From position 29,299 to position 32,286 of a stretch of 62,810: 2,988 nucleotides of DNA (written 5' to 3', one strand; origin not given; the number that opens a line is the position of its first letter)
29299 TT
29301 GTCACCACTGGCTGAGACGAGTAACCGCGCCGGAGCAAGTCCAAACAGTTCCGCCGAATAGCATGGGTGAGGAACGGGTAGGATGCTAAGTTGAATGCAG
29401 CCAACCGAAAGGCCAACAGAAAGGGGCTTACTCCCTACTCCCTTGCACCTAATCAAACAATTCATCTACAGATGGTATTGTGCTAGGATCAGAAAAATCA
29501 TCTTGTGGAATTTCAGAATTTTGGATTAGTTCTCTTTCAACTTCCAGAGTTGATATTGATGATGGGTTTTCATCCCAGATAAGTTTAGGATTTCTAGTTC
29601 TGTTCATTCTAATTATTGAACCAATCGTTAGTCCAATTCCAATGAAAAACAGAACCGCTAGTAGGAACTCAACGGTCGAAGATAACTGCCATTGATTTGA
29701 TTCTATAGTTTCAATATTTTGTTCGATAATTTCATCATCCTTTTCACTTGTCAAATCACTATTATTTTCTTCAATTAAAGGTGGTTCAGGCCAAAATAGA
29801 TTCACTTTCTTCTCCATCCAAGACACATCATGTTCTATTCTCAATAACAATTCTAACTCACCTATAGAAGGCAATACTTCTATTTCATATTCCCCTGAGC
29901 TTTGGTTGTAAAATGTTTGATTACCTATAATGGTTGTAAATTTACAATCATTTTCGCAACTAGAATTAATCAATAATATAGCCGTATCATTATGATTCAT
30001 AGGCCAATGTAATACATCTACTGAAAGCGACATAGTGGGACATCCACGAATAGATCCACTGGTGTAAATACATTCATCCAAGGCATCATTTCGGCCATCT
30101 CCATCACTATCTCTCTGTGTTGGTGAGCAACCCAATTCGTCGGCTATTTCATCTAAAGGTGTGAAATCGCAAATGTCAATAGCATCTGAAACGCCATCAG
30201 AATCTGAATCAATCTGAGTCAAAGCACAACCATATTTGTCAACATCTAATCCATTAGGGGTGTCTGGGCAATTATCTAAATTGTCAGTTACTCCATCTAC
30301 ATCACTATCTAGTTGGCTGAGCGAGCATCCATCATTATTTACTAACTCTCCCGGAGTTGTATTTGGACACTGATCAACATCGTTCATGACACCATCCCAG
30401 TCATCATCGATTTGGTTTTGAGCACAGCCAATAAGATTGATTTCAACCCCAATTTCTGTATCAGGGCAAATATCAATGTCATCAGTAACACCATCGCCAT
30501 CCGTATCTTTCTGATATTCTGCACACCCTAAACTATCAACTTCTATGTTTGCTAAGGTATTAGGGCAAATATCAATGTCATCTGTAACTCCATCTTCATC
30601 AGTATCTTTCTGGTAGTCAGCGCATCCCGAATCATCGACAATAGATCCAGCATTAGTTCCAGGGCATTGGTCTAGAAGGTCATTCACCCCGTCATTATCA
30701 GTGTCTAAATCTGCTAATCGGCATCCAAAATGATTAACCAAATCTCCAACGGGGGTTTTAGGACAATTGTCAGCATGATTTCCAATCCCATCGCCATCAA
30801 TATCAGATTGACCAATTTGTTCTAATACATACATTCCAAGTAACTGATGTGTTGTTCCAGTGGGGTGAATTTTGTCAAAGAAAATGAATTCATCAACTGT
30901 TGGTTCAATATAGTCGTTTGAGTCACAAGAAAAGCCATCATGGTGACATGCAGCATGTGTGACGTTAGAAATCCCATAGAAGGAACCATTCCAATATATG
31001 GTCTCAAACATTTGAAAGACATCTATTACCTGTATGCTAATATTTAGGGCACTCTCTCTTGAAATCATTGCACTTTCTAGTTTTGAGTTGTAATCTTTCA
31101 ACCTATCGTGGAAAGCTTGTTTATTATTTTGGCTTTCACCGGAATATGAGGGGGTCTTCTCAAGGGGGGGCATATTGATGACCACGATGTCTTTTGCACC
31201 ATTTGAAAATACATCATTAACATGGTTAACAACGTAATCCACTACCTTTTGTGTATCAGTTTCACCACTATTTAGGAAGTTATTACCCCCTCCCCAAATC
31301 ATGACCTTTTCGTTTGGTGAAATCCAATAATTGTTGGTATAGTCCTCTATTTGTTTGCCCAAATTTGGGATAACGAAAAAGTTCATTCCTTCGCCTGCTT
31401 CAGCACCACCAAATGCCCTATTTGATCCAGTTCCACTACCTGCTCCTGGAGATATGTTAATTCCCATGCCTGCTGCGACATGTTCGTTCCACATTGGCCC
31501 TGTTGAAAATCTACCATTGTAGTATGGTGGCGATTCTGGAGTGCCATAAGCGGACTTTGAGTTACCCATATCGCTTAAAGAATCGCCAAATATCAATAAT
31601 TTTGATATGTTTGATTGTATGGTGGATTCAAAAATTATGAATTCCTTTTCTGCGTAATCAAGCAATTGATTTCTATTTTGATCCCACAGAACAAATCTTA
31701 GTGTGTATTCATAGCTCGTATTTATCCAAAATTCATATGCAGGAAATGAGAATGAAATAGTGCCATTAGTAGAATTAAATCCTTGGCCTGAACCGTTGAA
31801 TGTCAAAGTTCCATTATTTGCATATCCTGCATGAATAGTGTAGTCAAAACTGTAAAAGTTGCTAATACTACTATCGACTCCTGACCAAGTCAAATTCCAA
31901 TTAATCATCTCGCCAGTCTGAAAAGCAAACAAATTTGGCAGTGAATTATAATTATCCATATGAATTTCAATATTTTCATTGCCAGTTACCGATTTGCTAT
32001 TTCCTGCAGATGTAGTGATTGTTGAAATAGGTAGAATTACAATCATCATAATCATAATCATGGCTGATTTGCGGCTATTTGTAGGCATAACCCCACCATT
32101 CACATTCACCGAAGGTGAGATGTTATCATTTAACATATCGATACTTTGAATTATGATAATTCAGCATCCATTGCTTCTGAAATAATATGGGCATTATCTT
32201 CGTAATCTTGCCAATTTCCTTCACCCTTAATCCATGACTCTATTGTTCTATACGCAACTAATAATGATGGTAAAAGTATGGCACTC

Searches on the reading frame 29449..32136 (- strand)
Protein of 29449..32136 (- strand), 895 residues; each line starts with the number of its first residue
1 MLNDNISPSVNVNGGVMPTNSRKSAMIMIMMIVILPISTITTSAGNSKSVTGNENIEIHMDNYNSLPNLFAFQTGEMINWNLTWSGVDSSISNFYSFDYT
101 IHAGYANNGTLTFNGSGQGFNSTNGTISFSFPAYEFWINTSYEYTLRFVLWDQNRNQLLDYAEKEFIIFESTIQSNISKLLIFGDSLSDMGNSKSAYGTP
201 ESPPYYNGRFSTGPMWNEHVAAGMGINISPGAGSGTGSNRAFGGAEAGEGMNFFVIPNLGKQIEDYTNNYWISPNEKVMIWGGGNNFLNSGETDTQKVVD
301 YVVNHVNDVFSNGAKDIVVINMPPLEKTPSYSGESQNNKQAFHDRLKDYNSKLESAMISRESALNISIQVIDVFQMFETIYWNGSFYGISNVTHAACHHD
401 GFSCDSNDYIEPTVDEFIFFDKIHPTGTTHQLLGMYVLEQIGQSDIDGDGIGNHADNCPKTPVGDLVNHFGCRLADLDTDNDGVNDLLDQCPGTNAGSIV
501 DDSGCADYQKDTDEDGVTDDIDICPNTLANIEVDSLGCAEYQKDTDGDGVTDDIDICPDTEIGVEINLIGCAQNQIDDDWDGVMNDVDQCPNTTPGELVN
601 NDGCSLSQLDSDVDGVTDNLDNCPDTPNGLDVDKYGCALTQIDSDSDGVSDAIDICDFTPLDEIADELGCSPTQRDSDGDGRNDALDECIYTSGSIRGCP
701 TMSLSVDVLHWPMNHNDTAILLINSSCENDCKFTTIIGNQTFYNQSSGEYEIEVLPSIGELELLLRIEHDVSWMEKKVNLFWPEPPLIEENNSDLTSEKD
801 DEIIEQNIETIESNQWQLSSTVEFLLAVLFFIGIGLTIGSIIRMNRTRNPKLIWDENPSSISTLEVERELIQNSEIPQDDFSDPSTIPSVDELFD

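Call 77: search_protein_families(library=pfam, proteins=[window:29449-32136:-], max_evalue=0.01)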
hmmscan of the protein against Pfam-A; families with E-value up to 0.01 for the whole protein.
window:29449-32136:- (895 aa): 2 families
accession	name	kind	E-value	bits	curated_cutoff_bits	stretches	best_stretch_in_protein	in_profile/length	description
PF02412.23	TSP_3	-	1e-24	86.3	25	4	443-462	13-32/36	Thrombospondin type 3 repeat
PF00657.28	Lipase_GDSL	-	1.1e-18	68.6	23.6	1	181-436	2-207/208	GDSL-like Lipase/Acylhydrolase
